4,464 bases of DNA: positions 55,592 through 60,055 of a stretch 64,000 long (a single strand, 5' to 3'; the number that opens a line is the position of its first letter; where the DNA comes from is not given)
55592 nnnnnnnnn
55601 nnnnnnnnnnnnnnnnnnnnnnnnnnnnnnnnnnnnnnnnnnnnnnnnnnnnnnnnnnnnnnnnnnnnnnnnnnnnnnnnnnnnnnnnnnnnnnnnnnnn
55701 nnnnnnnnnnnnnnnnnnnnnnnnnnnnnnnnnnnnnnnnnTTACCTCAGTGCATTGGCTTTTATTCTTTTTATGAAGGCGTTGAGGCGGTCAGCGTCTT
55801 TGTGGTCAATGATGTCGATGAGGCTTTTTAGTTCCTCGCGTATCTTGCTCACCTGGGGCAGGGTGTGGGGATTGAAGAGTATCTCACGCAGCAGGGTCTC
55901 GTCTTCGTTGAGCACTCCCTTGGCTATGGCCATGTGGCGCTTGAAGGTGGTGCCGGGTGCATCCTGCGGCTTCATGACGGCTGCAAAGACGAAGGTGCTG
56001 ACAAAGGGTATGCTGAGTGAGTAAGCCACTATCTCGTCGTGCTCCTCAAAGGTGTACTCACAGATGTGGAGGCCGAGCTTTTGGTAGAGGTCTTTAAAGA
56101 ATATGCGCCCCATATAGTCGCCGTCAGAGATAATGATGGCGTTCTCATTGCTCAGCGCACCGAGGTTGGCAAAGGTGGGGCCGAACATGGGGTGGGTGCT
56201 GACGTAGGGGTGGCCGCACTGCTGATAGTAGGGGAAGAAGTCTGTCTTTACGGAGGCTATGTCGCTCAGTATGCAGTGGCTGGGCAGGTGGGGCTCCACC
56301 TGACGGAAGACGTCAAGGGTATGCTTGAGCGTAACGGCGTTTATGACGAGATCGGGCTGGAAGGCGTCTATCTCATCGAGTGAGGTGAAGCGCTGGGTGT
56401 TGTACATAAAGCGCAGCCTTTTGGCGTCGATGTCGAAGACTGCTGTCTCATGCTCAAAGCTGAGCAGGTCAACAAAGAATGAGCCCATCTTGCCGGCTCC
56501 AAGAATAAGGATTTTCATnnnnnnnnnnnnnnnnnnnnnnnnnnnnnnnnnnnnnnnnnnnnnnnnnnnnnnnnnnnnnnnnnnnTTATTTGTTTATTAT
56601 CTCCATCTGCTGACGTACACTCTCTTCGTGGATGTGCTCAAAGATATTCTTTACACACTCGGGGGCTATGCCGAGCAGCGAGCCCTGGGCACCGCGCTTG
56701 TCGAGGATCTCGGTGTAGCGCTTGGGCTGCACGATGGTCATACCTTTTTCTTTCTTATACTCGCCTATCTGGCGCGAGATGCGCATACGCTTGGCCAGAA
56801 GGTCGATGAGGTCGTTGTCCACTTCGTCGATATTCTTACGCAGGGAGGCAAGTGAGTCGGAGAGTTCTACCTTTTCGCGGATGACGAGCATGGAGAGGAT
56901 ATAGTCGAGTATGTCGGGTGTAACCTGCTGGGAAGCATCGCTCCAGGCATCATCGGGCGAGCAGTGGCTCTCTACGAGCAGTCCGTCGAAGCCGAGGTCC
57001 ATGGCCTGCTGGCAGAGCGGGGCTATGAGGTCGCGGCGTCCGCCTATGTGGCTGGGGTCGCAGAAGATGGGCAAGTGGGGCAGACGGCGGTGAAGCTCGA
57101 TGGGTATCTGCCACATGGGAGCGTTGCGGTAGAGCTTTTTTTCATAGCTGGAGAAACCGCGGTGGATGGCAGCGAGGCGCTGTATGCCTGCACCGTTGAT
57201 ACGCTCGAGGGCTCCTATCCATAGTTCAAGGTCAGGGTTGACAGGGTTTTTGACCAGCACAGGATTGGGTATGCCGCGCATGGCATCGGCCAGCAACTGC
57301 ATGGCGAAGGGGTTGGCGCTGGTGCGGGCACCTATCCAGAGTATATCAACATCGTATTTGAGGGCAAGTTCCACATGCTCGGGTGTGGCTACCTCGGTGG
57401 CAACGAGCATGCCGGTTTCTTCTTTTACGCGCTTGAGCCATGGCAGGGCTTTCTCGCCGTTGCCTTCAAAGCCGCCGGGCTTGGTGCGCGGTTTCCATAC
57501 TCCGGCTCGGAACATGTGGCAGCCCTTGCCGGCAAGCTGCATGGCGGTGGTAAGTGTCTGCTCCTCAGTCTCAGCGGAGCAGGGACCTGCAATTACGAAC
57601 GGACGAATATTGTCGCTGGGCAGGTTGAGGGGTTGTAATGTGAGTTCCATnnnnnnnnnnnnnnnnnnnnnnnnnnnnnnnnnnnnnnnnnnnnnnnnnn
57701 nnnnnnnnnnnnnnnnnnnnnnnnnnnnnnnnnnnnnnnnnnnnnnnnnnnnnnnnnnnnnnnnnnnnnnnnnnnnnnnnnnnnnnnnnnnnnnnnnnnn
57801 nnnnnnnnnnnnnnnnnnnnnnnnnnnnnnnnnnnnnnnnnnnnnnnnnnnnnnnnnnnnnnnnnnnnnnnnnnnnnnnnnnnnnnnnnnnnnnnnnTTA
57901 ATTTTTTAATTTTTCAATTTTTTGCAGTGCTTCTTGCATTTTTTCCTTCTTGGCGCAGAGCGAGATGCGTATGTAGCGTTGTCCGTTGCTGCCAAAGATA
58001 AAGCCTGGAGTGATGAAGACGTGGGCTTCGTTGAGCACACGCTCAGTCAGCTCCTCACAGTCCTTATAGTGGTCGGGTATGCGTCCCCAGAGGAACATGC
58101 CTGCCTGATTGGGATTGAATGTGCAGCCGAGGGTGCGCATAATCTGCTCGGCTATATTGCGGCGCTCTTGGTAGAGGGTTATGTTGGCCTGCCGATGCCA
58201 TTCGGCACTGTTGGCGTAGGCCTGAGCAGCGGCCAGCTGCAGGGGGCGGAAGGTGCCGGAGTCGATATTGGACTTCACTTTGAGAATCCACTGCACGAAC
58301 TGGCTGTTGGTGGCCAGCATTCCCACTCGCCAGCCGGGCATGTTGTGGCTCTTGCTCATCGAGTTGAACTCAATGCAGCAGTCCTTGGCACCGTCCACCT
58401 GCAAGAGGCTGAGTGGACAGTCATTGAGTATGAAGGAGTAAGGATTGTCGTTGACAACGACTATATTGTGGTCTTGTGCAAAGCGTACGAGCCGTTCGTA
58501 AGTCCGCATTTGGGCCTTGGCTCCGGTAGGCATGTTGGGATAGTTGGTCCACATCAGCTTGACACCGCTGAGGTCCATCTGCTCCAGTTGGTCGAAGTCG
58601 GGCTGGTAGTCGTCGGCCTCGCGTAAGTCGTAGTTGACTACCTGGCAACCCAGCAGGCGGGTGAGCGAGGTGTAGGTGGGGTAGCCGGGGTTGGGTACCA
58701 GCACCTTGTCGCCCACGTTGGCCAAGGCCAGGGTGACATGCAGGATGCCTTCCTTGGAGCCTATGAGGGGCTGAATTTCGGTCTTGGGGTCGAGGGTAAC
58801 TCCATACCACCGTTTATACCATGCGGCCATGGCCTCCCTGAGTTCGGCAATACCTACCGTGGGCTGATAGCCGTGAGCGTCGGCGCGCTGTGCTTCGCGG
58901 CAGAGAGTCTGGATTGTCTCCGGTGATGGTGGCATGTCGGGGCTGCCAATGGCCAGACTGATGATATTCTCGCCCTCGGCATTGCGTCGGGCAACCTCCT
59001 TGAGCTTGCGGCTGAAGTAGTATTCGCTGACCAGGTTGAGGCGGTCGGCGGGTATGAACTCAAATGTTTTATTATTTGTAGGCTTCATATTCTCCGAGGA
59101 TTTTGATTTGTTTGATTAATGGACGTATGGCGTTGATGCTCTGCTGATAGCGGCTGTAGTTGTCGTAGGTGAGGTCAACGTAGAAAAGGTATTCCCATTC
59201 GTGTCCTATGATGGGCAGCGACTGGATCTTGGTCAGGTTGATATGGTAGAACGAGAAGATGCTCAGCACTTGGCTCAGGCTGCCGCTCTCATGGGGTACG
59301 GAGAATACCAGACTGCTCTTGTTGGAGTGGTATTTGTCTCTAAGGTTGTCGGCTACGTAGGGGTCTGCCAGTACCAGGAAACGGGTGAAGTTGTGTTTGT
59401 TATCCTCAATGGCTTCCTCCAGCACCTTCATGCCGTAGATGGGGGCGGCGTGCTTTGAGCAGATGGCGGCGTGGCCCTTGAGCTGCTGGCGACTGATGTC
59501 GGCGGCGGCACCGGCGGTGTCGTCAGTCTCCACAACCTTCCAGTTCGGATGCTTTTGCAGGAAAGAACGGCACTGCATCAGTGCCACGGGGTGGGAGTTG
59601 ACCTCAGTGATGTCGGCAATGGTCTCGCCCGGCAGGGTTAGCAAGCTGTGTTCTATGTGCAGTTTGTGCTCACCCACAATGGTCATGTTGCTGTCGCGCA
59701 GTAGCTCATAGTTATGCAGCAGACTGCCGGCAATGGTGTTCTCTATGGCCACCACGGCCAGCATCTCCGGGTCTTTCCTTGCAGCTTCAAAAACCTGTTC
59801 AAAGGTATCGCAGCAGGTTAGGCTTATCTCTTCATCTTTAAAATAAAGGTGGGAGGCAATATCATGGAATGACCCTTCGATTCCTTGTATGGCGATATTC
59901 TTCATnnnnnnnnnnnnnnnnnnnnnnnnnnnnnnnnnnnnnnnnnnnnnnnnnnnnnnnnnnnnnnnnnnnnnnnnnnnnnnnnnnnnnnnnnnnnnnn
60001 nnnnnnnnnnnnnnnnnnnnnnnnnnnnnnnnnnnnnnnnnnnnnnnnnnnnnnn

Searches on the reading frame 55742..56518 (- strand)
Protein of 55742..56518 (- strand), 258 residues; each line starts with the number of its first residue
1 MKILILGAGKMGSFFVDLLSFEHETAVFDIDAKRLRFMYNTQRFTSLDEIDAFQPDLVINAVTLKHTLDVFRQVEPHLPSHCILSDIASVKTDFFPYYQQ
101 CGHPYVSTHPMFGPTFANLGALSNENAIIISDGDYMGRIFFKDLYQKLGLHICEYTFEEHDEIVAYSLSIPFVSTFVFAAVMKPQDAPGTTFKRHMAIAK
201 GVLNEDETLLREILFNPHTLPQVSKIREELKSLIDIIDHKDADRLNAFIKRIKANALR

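Call 67: search_protein_families(library=pfam, proteins=[window:55742-56518:-], max_evalue=0.001)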
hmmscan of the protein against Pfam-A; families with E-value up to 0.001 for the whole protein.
window:55742-56518:- (258 aa): 1 family
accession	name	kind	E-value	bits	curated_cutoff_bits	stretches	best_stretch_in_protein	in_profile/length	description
PF02153.23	PDH_N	-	4.4e-10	39.7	26.5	1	46-116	39-109/154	Prephenate dehydrogenase, nucleotide-binding domain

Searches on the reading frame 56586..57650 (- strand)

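Call 67: search_protein_families(library=pfam, proteins=[window:56586-57650:-], max_evalue=0.001)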
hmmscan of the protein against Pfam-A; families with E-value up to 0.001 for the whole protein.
window:56586-57650:- (354 aa): 2 families
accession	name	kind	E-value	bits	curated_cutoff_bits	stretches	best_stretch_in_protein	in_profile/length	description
PF00793.26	DAHP_synth_1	-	9.9e-40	136.6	25.5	1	16-250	17-256/270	DAHP synthetase I family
PF01817.26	CM_2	-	5.5e-25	87.8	27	1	270-348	1-79/80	Chorismate mutase type II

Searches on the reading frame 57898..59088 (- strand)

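Call 67: search_protein_families(library=pfam, proteins=[window:57898-59088:-], max_evalue=0.001)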
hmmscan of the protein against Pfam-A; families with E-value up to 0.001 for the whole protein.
window:57898-59088:- (396 aa): 1 family
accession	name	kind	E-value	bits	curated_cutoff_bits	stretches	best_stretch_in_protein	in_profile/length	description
PF00155.27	Aminotran_1_2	-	5.3e-62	210.5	19.7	1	41-391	2-361/361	Aminotransferase class I and II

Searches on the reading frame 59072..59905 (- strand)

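Call 67: search_protein_families(library=pfam, proteins=[window:59072-59905:-], max_evalue=0.001)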
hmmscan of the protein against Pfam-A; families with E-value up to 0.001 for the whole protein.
window:59072-59905:- (277 aa): 2 families
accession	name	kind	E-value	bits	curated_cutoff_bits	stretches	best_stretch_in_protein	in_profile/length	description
PF00800.23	PDT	-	1.1e-56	191.9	25.2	1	4-181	1-178/181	Prephenate dehydratase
PF01842.31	ACT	-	2.5e-05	24.4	27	1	198-245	2-48/66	ACT domain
